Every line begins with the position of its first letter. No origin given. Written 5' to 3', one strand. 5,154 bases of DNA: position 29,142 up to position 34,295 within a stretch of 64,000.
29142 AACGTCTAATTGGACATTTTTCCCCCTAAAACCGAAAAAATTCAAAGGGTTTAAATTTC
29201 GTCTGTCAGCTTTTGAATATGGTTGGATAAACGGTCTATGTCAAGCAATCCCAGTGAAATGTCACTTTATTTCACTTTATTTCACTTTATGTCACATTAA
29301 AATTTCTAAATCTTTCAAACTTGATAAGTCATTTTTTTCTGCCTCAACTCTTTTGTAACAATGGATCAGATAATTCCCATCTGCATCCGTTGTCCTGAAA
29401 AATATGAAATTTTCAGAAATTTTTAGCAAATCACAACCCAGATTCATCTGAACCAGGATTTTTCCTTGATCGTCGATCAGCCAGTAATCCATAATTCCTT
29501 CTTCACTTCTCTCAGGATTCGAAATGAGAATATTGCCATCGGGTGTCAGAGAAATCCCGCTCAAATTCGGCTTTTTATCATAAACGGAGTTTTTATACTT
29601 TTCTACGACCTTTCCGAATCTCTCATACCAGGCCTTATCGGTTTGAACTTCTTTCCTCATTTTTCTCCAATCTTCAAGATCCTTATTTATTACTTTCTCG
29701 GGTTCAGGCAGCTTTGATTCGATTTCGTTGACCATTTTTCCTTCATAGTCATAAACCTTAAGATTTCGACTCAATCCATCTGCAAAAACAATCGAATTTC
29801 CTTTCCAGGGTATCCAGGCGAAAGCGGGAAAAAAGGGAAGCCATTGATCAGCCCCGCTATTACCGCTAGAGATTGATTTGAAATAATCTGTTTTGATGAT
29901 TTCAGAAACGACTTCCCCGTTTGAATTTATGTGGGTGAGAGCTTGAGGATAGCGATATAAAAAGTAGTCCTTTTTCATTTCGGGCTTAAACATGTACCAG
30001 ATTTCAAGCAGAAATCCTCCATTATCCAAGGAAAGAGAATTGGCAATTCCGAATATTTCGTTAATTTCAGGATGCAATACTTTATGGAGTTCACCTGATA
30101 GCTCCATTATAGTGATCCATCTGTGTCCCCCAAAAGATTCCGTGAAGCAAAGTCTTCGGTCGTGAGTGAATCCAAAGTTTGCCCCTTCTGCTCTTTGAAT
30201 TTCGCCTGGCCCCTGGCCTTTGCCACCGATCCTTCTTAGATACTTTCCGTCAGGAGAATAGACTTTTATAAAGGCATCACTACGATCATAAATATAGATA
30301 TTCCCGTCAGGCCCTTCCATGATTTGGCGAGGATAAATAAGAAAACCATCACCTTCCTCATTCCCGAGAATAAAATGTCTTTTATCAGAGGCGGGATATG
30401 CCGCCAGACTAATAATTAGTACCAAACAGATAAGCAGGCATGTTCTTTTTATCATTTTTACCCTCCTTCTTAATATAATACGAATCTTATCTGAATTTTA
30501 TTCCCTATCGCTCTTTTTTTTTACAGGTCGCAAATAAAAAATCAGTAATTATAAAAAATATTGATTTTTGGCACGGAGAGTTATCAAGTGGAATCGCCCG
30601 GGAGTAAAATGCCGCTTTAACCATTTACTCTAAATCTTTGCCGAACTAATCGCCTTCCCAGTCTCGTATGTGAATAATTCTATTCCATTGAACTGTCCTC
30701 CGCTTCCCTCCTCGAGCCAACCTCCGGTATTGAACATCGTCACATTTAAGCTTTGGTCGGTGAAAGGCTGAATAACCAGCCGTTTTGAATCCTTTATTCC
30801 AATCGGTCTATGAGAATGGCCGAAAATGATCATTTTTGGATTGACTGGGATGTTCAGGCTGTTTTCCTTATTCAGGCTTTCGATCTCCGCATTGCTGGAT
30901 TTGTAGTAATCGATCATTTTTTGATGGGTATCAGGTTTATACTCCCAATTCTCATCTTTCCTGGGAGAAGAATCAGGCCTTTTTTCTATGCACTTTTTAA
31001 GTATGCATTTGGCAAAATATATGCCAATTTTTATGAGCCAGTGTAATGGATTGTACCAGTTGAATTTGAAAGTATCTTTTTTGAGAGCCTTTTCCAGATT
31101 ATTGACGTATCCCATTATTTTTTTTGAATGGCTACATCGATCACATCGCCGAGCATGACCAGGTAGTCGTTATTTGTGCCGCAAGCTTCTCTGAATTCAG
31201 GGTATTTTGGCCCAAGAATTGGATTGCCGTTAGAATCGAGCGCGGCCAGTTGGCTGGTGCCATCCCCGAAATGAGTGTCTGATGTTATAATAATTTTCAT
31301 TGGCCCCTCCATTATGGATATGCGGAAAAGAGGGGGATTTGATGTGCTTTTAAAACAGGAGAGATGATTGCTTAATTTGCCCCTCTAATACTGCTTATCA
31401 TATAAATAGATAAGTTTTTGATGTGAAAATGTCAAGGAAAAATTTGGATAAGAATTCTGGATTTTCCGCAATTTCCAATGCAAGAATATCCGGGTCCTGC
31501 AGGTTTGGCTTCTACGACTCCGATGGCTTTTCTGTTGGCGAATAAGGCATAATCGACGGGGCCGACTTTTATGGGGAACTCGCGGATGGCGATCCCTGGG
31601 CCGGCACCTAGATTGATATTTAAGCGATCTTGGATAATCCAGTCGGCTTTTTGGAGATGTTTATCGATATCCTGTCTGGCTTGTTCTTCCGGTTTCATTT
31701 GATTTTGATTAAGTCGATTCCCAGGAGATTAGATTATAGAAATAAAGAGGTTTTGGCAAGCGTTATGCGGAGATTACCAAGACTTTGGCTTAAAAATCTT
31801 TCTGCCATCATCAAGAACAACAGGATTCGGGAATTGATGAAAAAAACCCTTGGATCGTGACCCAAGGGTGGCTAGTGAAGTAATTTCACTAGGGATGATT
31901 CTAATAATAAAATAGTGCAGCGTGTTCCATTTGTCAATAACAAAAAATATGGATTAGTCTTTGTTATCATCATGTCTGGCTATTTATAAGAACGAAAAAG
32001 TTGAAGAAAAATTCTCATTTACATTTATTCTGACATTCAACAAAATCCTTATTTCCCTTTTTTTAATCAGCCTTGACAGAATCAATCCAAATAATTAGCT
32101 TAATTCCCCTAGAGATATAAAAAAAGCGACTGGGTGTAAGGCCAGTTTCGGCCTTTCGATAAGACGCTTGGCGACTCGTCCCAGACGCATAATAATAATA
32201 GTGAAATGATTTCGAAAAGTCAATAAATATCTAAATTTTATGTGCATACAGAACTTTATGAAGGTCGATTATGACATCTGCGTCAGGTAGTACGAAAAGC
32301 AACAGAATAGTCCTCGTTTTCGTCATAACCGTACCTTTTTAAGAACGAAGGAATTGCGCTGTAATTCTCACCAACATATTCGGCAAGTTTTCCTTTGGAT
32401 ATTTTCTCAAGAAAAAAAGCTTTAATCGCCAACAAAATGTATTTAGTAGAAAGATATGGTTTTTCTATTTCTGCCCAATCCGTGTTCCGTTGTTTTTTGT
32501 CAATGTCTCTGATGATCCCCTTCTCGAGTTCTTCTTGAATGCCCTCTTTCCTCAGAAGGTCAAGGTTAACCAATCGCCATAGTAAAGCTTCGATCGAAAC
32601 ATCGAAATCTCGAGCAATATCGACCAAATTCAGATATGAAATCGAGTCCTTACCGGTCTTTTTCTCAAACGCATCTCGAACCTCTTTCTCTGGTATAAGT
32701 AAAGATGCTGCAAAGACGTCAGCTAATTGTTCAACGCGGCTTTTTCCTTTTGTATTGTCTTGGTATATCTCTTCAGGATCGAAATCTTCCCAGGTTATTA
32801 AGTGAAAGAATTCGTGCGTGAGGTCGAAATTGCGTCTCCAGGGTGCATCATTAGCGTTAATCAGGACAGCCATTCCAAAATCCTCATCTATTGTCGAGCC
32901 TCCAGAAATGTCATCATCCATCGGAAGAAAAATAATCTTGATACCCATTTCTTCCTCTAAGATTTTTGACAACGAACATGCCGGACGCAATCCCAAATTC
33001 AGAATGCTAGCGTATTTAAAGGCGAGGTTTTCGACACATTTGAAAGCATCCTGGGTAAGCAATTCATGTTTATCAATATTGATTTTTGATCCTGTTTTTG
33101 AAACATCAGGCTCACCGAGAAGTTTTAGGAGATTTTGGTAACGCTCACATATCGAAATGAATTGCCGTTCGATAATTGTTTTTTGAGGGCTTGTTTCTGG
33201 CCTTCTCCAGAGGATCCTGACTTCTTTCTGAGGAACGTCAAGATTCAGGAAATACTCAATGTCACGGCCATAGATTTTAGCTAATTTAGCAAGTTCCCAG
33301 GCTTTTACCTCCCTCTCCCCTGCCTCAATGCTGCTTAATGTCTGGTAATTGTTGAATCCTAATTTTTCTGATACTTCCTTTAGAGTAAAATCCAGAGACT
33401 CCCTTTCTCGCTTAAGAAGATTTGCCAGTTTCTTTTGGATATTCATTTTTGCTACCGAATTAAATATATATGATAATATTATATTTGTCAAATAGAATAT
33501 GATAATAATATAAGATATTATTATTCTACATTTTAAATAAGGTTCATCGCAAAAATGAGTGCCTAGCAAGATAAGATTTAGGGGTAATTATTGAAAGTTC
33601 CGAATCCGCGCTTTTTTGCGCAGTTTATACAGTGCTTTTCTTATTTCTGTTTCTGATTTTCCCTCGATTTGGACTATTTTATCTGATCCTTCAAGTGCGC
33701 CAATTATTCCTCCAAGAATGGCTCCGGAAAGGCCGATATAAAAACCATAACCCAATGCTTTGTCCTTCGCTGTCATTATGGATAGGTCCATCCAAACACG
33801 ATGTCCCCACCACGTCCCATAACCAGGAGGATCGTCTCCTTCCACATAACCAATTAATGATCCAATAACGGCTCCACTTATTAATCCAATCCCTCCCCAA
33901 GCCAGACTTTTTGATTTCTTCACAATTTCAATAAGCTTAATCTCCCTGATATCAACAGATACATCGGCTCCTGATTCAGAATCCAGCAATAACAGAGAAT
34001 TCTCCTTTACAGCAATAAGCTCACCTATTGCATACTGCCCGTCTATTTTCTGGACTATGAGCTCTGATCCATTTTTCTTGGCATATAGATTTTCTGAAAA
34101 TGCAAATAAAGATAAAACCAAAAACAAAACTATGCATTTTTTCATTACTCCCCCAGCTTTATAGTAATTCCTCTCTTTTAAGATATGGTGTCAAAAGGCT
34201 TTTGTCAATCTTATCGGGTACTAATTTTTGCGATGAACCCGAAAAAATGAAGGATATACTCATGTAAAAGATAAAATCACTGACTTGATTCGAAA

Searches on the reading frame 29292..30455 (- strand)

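Call 7: search_protein_families(library=pfam, proteins=[window:29292-30455:-], max_evalue=0.1)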
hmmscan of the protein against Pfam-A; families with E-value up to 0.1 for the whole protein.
window:29292-30455:- (387 aa): 4 families
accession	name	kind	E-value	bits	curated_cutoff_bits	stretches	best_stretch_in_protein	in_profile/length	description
PF17170.10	DUF5128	-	1.5e-05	24.8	22.9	1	50-85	53-88/321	6-bladed beta-propeller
PF22701.2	Mala_s_1-like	-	0.005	17.1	27.5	0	42-122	90-161/195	Mal s 1 allergenic protein-like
PF15869.11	TolB_like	-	0.041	13.7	29.2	0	36-98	15-76/296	TolB-like 6-blade propeller-like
PF18719.7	ArlS_N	-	0.083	13.5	27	0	232-270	63-101/140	ArlS sensor domain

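Call 8: search_protein_families(library=padloc, proteins=[window:29292-30455:-], max_evalue=0.1)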
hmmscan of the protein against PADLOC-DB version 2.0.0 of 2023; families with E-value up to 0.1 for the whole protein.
window:29292-30455:- (387 aa): 0 families

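Call 9: search_protein_families(library=ncbifam, proteins=[window:29292-30455:-], max_evalue=0.1)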
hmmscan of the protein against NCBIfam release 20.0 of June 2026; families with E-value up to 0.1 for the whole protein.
window:29292-30455:- (387 aa): 1 family
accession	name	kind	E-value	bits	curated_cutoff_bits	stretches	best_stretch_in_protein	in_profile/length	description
NF035926.1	scyF_NHL_VPEP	equivalog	3.1e-06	26.6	350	1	42-92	154-204/376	scytonemin biosynthesis PEP-CTERM protein ScyF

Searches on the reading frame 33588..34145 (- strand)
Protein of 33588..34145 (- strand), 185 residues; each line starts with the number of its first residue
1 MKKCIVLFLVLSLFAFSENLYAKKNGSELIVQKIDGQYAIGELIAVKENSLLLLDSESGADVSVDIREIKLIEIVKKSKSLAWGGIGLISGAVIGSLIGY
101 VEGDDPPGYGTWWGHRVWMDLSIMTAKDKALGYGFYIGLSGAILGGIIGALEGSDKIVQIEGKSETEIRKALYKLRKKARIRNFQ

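Call 50: search_protein_families(library=pfam, proteins=[window:33588-34145:-], max_evalue=0.01)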
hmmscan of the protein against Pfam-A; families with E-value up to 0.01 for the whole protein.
window:33588-34145:- (185 aa): 1 family
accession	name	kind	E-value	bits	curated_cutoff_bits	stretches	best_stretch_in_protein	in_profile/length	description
PF13441.11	Gly-zipper_YMGG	-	0.0048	17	28.9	0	84-102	7-23/45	YMGG-like Gly-zipper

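Call 91: search_protein_families(library=padloc, proteins=[window:33588-34145:-], max_evalue=0.001)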
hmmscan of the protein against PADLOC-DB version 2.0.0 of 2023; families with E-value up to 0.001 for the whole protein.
window:33588-34145:- (185 aa): 0 families
